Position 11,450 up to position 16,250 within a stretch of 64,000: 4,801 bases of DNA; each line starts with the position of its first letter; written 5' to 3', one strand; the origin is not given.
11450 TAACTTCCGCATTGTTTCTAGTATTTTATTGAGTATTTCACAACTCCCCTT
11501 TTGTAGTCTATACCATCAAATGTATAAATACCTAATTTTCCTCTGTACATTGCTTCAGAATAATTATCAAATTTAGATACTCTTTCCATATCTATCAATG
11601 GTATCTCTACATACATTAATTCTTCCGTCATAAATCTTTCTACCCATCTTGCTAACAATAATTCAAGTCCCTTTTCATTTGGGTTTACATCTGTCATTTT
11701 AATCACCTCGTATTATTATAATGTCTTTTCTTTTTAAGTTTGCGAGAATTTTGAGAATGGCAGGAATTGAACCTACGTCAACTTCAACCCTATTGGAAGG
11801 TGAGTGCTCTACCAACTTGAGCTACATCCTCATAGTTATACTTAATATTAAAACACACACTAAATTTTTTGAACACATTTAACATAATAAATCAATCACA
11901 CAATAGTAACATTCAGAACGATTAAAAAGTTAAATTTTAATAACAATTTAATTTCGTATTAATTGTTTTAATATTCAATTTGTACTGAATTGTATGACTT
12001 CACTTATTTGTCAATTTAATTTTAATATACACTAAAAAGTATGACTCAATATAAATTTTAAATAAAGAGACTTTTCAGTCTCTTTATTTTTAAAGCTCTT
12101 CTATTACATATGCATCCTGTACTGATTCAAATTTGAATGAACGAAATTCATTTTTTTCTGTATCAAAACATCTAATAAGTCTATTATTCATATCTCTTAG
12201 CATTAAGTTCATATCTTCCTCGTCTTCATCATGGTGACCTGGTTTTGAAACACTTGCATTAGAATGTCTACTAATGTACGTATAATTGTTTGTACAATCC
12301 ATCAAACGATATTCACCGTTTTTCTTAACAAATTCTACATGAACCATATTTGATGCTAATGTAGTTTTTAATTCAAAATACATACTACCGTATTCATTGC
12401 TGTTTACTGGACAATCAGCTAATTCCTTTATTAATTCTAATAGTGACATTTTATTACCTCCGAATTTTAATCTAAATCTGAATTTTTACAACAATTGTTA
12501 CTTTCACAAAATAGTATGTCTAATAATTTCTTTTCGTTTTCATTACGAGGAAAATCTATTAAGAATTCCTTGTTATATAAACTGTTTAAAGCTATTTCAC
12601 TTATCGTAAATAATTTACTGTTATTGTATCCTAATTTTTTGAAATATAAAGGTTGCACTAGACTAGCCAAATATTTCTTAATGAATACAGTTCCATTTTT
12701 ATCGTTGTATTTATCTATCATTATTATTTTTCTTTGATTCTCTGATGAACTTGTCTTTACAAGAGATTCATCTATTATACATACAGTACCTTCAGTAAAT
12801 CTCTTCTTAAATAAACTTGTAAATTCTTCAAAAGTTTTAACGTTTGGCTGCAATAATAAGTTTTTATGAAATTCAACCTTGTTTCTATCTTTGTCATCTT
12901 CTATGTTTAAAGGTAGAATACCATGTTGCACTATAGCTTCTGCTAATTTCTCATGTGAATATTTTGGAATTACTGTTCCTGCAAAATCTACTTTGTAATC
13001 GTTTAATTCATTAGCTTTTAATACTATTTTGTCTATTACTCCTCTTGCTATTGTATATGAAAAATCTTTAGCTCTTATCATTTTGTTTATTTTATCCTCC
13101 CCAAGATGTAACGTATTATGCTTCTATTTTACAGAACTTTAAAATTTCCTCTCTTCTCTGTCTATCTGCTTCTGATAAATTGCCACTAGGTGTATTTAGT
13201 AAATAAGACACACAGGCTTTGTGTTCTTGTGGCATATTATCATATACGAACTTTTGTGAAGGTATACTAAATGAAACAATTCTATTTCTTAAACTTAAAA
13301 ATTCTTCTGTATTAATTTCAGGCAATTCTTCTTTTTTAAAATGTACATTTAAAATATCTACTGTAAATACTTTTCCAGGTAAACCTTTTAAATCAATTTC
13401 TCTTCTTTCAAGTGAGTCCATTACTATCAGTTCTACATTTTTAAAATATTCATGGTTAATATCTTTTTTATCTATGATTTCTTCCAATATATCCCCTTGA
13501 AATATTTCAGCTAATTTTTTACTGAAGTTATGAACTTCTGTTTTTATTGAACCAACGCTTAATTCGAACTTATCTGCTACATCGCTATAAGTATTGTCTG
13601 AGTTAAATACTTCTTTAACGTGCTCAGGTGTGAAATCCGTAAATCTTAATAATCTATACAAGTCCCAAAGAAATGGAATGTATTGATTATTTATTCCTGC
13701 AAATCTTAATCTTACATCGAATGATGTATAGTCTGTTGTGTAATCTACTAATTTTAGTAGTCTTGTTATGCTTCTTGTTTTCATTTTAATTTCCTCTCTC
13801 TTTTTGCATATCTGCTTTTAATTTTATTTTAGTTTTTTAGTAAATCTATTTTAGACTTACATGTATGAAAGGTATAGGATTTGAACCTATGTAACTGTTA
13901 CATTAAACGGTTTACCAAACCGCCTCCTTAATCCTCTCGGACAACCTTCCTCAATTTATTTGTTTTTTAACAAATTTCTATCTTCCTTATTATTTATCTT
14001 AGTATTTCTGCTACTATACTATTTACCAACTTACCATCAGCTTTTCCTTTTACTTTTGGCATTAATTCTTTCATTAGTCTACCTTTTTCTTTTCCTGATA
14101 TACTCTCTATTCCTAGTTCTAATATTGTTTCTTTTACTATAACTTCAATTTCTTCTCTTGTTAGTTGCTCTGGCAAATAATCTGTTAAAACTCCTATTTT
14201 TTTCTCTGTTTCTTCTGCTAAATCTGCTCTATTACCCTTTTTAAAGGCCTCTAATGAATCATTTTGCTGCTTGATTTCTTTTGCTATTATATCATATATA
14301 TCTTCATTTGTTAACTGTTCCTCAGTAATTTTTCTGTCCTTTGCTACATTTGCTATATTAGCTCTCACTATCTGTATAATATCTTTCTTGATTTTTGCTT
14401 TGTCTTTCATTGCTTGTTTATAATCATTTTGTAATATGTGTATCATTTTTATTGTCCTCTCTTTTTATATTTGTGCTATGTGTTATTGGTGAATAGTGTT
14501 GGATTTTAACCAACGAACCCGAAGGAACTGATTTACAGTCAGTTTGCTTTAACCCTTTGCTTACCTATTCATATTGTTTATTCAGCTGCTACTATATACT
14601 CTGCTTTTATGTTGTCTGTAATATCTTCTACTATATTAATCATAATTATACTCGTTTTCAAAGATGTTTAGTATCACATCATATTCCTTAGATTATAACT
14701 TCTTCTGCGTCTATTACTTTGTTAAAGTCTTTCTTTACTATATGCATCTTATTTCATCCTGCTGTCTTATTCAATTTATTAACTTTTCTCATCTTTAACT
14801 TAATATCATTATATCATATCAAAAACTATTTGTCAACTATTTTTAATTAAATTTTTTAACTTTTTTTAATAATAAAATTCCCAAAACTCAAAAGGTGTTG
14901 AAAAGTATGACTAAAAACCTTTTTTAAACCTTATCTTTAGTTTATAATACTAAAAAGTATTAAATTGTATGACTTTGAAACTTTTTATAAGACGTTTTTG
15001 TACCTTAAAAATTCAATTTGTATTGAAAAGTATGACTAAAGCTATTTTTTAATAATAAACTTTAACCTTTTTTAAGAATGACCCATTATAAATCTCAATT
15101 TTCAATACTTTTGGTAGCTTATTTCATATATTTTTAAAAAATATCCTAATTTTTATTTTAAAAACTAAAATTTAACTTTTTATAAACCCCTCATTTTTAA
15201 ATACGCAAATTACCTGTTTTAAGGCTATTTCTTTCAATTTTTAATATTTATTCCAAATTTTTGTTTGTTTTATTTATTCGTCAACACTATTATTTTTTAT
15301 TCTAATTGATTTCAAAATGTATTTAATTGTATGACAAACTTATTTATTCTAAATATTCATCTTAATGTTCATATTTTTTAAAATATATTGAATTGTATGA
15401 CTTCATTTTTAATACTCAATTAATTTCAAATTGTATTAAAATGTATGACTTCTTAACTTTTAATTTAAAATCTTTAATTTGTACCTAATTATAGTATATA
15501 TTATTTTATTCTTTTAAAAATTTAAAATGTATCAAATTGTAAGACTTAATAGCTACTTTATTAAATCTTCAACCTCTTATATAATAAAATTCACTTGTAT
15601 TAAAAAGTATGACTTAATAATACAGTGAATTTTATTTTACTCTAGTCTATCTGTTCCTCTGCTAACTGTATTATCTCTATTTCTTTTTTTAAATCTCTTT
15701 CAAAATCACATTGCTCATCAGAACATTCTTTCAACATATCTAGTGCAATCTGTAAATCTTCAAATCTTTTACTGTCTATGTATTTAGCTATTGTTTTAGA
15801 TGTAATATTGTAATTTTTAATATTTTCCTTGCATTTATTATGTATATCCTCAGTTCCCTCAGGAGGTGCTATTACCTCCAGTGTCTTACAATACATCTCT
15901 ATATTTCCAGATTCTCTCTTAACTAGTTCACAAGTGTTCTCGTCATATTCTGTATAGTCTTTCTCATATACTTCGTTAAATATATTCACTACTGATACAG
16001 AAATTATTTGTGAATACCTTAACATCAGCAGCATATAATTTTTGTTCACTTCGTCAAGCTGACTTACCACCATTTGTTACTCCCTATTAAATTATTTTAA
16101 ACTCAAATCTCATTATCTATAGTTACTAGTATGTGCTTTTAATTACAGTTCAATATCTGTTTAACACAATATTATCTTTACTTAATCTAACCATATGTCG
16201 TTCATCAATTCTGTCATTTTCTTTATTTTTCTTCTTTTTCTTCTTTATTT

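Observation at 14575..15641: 1.1-kb ORF-free region with eight same-orientation copies of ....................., candidate origin or regulatory array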

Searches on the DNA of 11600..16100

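Call 91: search_rna_families(source=window, start=11600, end=16100, threshold=evalue, max_evalue=1)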
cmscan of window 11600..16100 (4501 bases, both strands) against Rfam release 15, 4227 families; matches with E-value up to 1: 3.
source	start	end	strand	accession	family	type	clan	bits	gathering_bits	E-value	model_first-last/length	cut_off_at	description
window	13866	13950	-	RF00005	tRNA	Gene; tRNA;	CL00001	50.9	29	3.9e-09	1-71/71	no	tRNA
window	11752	11831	-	RF00005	tRNA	Gene; tRNA;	CL00001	45.6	29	1.1e-07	1-71/71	no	tRNA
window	14490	14570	-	RF00005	tRNA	Gene; tRNA;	CL00001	40.3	29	3.3e-06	1-71/71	no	tRNA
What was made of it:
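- No Rfam hit appears even at E of 1 or below (call 91).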

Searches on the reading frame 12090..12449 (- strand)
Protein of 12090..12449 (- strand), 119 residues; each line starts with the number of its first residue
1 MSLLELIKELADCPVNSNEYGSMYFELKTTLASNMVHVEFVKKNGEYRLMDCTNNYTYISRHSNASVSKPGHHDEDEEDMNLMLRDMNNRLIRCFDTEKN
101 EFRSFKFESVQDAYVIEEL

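Call 8: search_protein_families(library=phrogs, proteins=[window:12090-12449:-], max_evalue=0.001)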
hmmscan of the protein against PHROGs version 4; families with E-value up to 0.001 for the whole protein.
window:12090-12449:- (119 aa): 2 families
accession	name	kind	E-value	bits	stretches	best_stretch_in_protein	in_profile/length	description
phrog_1086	-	unknown function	2.3e-14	54.1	1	26-110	36-110/137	-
phrog_2267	-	unknown function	0.00046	21.2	1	32-111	25-92/112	-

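Call 27: search_protein_families(library=pfam, proteins=[window:12090-12449:-], max_evalue=0.1)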
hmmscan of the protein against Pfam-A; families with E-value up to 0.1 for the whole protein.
window:12090-12449:- (119 aa): 2 families
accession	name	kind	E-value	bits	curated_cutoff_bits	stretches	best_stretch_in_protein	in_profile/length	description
PF10902.13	WYL_2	-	3.1e-08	34.2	26.7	1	26-108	3-71/74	WYL_2, Sm-like SH3 beta-barrel fold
PF17416.8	Glycoprot_B_PH1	-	0.033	14.3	27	1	40-104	38-103/210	Herpesvirus Glycoprotein B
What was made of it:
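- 12090..12449 (-): orf119, WYL_2 (Sm-like SH3) domain protein, last gene of the operon. call 27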

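Call 47: find_homologous_proteins(query=window:12090-12449:-, max_evalue=0.00001)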
Query window:12090-12449:- (119 aa): 2 proteins with E <= 0.00001 among 3 candidates.
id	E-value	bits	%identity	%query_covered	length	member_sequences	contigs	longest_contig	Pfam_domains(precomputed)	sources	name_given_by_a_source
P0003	9.5e-66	237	89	100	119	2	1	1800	PF10902.14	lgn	-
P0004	1.5e-57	210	79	98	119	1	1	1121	PF10902.14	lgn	-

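Call 48: find_encoding_contigs(protein=P0003, flank=10000, max_places=6)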
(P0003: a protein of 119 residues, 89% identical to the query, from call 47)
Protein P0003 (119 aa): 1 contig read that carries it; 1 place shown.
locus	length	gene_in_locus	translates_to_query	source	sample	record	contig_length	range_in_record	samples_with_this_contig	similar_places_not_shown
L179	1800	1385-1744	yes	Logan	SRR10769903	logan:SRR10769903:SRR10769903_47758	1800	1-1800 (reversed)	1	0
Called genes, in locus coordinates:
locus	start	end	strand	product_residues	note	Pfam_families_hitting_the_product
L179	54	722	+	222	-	-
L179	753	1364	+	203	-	-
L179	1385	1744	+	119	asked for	PF10902:WYL_2 (weak)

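Call 49: find_encoding_contigs(protein=P0004, flank=10000, max_places=6)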
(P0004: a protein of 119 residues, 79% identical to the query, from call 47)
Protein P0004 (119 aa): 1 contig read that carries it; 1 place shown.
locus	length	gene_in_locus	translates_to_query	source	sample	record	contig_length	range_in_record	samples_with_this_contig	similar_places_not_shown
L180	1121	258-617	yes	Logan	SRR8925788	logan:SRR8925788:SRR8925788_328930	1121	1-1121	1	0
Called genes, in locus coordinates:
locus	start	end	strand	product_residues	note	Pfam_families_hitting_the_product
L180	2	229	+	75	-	?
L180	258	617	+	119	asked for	PF10902:WYL_2 (weak)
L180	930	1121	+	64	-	?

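Call 60: search_protein_families(library=padloc, proteins=[window:12090-12449:-], max_evalue=0.1)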
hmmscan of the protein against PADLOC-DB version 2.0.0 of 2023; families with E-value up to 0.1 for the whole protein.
window:12090-12449:- (119 aa): 0 families

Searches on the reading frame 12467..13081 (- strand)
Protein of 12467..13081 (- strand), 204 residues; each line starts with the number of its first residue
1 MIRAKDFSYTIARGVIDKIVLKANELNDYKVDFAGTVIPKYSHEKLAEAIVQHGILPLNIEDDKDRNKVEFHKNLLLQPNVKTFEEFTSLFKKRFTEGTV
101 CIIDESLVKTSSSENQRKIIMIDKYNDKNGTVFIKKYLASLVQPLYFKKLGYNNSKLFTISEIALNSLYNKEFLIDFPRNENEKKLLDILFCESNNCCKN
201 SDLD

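Call 8: search_protein_families(library=phrogs, proteins=[window:12467-13081:-], max_evalue=0.001)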
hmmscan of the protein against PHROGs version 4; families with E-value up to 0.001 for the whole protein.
window:12467-13081:- (204 aa): 0 families

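Call 27: search_protein_families(library=pfam, proteins=[window:12467-13081:-], max_evalue=0.1)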
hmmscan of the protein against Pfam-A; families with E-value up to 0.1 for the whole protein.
window:12467-13081:- (204 aa): 0 families

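Call 52: search_solved_structures(query=window:12467-13081:-, max_evalue=10)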
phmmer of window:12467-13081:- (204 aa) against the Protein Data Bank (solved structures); distinct sequences matched with E-value up to 10: 1.
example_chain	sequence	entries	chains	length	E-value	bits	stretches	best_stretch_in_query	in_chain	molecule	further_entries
7m5f_C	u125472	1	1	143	0.25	14.6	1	71-134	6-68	Toxin CdiA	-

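Call 60: search_protein_families(library=padloc, proteins=[window:12467-13081:-], max_evalue=0.1)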
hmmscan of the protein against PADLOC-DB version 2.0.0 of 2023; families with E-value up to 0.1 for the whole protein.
window:12467-13081:- (204 aa): 0 families

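Call 93: predict_structure(protein=window:12467-13081:-)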
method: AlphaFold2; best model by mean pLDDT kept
length: 204 residues; sequences in the alignment: 1
mean_pLDDT: 32.3   pTM: 0.21
mean pLDDT of the five models: 32.3, 30.5, 30.1, 29.3, 28.9
residues with pLDDT >= 90: 0; 70-90: 0; 50-70: 0; < 50: 204
segments of 3 or more residues with pLDDT < 50: 1-204
pLDDT, mean of each block of 10 residues (from residue 1): 23 28 34 33 41 35 32 32 41 38 32 32 31 31 28 26 27 30 36 37 33
secondary structure, 60 per line:
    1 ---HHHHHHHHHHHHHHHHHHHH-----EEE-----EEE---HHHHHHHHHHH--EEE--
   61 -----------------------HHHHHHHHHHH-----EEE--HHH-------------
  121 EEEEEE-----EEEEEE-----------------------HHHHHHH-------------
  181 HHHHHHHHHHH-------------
elements in order: H4-23 E29-31 E37-39 H43-53 E56-58 H84-94 E100-102 E121-126 E132-137 H161-167 H181-191
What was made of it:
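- Tried and rejected: The single-sequence structure of orf204 had pLDDT 32 and is unusable (call 93).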

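Call 94: search_solved_structures(query=A6, max_evalue=1)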
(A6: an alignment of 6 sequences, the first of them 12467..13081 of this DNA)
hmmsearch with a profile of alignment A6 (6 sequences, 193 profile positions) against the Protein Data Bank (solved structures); distinct sequences matched with E-value up to 1: 18.
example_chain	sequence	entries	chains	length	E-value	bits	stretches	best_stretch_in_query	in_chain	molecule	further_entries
1k2h_A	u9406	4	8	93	0.16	14.9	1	14-41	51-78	S-100 protein, alpha chain | Protein S100-A1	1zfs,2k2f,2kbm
8sjc_C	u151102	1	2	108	0.17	14.8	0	10-47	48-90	Protein S100-A9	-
1u0l_A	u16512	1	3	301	0.17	14.8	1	72-126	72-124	Probable GTPase engC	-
4ggf_C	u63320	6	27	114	0.2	14.6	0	10-47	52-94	Protein S100-A9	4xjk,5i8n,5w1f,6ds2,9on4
1irj_A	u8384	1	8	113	0.2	14.6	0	10-47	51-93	Migration Inhibitory Factor-Related Protein 14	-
1xk4_C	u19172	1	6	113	0.2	14.6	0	10-47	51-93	Calgranulin B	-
9oaa_B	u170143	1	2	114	0.21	14.5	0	10-47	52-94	Protein S100-A9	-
8vk3_J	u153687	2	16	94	0.22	14.5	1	15-41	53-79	Protein S100A1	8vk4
7quv_B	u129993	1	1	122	0.24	14.3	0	10-47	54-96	Protein S100-A9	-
7ui5_A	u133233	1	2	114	0.34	13.8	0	10-47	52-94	Protein S100-A9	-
2lhl_A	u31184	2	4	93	0.42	13.5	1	15-41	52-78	Protein S100-A1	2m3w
2llt_A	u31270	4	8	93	0.43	13.5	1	15-41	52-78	Protein S100-A1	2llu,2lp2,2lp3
2lls_A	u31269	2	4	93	0.43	13.5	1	15-41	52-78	Protein S100-A1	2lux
2l0p_A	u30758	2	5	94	0.44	13.5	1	15-41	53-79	S100 calcium binding protein A1 | Protein S100-A1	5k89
2jpt_A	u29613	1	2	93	0.5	13.3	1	14-41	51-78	Protein S100-A1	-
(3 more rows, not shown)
